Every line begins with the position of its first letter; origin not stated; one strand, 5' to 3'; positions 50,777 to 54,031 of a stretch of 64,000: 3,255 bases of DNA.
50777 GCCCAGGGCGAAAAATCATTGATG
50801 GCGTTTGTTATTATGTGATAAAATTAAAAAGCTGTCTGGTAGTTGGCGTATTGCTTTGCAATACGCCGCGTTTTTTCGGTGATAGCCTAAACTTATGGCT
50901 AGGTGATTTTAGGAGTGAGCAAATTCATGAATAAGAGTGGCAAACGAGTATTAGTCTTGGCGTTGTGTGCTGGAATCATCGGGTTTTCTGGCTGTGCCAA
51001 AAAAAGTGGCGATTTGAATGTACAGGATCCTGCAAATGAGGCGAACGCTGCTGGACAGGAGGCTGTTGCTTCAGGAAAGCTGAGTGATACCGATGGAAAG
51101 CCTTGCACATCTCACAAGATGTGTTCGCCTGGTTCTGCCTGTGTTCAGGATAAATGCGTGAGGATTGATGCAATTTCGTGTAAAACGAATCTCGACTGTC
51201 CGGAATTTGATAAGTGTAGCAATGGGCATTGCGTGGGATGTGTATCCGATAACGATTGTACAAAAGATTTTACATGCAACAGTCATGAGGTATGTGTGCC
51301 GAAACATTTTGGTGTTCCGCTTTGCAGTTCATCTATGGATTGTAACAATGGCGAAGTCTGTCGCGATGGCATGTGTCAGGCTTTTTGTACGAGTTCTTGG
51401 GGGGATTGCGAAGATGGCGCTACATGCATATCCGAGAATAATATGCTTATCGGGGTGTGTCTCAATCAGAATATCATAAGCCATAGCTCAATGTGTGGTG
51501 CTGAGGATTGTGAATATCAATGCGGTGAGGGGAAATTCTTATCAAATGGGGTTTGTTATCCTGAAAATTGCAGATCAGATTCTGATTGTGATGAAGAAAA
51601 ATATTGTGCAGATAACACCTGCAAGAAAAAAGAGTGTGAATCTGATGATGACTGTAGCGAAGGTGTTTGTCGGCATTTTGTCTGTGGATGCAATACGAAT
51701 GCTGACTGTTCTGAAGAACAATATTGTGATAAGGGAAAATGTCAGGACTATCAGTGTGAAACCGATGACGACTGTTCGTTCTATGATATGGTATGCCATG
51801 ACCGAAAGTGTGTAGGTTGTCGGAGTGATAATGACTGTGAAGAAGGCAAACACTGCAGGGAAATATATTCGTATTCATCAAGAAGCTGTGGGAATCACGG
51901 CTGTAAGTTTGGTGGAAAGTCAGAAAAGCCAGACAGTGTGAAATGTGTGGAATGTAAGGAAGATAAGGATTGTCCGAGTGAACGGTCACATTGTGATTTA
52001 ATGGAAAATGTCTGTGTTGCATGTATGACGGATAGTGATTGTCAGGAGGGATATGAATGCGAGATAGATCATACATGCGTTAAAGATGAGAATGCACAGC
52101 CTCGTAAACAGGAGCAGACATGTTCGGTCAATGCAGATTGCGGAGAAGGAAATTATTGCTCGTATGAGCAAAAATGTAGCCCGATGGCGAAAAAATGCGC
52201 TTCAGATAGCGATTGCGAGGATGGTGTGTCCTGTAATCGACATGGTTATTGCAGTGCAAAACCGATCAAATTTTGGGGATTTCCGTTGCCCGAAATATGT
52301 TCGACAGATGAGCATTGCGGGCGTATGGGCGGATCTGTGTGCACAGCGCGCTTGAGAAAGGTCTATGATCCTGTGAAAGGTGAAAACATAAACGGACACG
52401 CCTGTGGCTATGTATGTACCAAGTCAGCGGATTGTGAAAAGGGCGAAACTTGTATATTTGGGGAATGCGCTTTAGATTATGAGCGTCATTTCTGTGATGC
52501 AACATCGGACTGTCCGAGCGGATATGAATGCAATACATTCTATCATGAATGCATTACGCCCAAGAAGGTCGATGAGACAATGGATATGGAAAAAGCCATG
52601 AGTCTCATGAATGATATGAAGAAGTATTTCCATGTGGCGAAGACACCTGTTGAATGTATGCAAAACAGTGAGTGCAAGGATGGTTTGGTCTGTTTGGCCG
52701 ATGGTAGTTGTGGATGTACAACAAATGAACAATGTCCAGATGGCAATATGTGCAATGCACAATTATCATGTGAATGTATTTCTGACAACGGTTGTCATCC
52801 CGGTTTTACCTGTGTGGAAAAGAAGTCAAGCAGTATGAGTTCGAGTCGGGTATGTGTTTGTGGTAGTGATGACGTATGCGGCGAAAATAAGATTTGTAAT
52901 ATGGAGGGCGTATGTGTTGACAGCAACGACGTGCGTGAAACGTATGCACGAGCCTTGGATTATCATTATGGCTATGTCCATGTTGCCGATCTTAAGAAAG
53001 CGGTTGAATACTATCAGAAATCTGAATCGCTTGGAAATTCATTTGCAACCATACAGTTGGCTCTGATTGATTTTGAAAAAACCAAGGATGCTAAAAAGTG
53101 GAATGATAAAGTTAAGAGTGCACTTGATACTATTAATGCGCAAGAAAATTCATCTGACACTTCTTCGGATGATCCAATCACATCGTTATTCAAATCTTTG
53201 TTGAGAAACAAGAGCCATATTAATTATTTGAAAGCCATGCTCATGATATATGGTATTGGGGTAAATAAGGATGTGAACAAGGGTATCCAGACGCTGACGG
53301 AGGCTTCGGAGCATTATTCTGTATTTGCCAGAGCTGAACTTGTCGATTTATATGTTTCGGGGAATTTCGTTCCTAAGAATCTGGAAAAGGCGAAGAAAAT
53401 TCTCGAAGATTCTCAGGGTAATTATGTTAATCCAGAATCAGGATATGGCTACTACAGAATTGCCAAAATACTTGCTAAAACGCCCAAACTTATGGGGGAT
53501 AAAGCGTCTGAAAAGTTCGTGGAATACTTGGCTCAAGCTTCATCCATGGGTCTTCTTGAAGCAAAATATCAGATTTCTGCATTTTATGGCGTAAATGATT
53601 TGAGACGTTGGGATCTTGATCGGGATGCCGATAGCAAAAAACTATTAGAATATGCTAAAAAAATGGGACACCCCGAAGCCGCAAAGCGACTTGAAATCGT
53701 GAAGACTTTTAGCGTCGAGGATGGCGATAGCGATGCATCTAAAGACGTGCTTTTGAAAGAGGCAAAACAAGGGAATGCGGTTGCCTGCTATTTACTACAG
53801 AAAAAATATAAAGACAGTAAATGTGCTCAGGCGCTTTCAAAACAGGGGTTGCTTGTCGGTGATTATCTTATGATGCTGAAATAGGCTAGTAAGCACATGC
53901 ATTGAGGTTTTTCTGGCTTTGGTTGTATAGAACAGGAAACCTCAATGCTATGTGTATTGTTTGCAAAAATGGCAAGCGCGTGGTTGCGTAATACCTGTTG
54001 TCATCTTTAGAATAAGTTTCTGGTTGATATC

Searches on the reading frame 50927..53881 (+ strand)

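Call 24: search_protein_families(library=pfam, proteins=[window:50927-53881:+], max_evalue=0.01)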
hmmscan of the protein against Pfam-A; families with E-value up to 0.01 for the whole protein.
window:50927-53881:+ (985 aa): 3 families
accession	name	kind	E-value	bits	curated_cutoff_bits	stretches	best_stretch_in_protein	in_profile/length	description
PF23416.1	DUF7107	-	5.6e-05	23.8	24.6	2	105-150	2-46/48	Domain of unknown function (DUF7107)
PF08238.18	Sel1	-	0.002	19.1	30.7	0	679-704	11-36/36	Sel1 repeat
PF04706.18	Dickkopf_N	-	0.0046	17.7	25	1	56-78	29-51/51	Dickkopf N-terminal cysteine-rich region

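Call 25: search_protein_families(library=ncbifam, proteins=[window:50927-53881:+], max_evalue=0.01)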
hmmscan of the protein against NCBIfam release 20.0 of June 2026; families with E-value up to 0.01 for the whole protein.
window:50927-53881:+ (985 aa): 1 family
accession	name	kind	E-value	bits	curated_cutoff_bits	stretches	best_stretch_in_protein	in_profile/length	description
NF047621.1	FlgprotMotXVib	equivalog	1.8e-06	27.6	330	0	766-827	75-136/211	flagellar protein MotX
